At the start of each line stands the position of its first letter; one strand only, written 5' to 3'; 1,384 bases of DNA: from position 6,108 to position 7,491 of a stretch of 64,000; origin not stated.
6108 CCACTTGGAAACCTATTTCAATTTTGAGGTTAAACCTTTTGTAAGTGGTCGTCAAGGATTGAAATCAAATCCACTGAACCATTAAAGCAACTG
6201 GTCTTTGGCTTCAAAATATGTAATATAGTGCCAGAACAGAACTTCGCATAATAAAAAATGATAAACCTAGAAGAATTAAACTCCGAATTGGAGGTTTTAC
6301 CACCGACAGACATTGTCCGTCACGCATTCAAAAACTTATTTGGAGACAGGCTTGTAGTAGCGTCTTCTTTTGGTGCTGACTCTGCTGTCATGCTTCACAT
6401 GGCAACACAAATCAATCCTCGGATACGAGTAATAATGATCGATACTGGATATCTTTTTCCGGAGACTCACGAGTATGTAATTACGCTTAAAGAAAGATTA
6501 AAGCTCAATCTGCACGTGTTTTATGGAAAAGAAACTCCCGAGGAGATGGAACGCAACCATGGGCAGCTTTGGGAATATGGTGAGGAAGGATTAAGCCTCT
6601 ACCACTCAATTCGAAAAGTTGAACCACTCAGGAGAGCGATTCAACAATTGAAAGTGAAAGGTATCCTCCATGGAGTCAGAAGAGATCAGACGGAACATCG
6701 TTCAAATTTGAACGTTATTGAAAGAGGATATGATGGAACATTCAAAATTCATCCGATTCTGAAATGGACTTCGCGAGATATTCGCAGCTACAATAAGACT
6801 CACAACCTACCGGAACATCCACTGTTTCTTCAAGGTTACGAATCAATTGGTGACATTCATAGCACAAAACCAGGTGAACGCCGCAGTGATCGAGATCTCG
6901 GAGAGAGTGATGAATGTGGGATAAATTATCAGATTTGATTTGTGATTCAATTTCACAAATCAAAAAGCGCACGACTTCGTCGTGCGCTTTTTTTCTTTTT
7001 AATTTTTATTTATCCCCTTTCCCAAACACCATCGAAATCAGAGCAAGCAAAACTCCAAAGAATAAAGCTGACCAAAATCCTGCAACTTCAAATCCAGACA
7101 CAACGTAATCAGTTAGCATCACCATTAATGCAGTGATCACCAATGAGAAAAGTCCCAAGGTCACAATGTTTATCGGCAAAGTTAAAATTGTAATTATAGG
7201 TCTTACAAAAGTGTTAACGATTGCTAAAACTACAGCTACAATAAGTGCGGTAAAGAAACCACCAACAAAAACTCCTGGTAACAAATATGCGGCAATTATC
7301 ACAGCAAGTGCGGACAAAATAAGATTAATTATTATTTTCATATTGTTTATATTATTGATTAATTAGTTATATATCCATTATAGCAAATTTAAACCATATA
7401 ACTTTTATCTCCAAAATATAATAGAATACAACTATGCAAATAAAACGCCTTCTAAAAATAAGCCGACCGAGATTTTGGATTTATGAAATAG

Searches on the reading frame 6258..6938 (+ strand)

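Call 3: search_protein_families(library=pfam, proteins=[window:6258-6938:+])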
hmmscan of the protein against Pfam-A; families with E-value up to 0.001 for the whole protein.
window:6258-6938:+ (226 aa): 1 family
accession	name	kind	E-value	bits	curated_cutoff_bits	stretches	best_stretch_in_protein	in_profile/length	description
PF01507.26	PAPS_reduct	-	2e-48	165.1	22.5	1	32-205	2-175/175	Phosphoadenosine phosphosulfate reductase domain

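Call 4: search_protein_families(library=ncbifam, proteins=[window:6258-6938:+])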
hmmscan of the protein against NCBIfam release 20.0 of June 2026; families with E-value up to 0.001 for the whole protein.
window:6258-6938:+ (226 aa): 15 families
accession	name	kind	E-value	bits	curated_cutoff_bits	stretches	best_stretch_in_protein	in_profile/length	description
NF002537.0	PRK02090.1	equivalog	2.4e-66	223.8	154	1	3-223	15-238/244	phosphoadenylyl-sulfate reductase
TIGR02057.1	PAPS_reductase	equivalog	2.4e-58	197.7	254.2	1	4-222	1-223/224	phosphoadenosine phosphosulfate reductase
TIGR00434.1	cysH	subfamily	8.2e-58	195.8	165.1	1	18-222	3-212/214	phosophoadenylyl-sulfate reductase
TIGR02055.1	APS_reductase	subfamily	2.5e-31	109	235.3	1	37-216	1-185/194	adenylylsulfate reductase, thioredoxin dependent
NF006327.0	PRK08557.1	equivalog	1.3e-18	67.1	366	1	18-198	168-350/415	hypothetical protein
TIGR00424.1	APS_reduc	equivalog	7.7e-16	57.7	553.2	1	3-205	90-298/464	5'-adenylylsulfate reductase, thioredoxin-independent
NF003587.0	PRK05253.1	subfamily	1.4e-15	57.3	195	1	19-149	19-144/301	sulfate adenylyltransferase subunit CysD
NF006351.0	PRK08576.1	equivalog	1.7e-15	56.6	290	1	28-198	233-397/436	hypothetical protein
NF010367.0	PRK13795.1-2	equivalog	9.3e-11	40.9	456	1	32-198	245-411/584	hypothetical protein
TIGR02039.1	CysD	subfamily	1.4e-10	41.2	396.6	1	31-150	21-137/294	sulfate adenylyltransferase, small subunit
NF009214.0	PRK12563.1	equivalog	1.1e-09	38.2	413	1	33-150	46-160/317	sulfate adenylyltransferase subunit CysD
NF010368.0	PRK13795.1-3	equivalog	7.6e-07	27.7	588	1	32-198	250-416/635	hypothetical protein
NF010366.0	PRK13795.1-1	equivalog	7.9e-07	27.6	745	1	33-198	270-439/667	hypothetical protein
TIGR00268.2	TIGR00268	equivalog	3.3e-05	23.3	150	1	30-152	14-132/259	ATP-dependent sacrificial sulfur transferase LarE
NF010369.0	PRK13795.1-4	equivalog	0.0002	19.7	1086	1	17-198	240-424/633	hypothetical protein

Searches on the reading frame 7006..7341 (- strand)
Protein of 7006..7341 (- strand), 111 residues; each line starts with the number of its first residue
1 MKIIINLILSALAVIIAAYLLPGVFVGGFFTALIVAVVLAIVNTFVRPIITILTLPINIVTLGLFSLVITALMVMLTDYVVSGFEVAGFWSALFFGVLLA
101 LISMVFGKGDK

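Call 3: search_protein_families(library=pfam, proteins=[window:7006-7341:-])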
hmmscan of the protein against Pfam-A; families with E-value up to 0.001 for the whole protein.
window:7006-7341:- (111 aa): 1 family
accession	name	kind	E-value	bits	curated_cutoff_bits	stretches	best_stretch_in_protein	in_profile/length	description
PF04020.18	Phage_holin_4_2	-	9.6e-32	110.2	28.8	1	1-105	1-105/105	Mycobacterial 4 TMS phage holin, superfamily IV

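Call 4: search_protein_families(library=ncbifam, proteins=[window:7006-7341:-])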
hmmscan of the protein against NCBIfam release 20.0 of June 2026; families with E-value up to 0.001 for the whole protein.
window:7006-7341:- (111 aa): 0 families
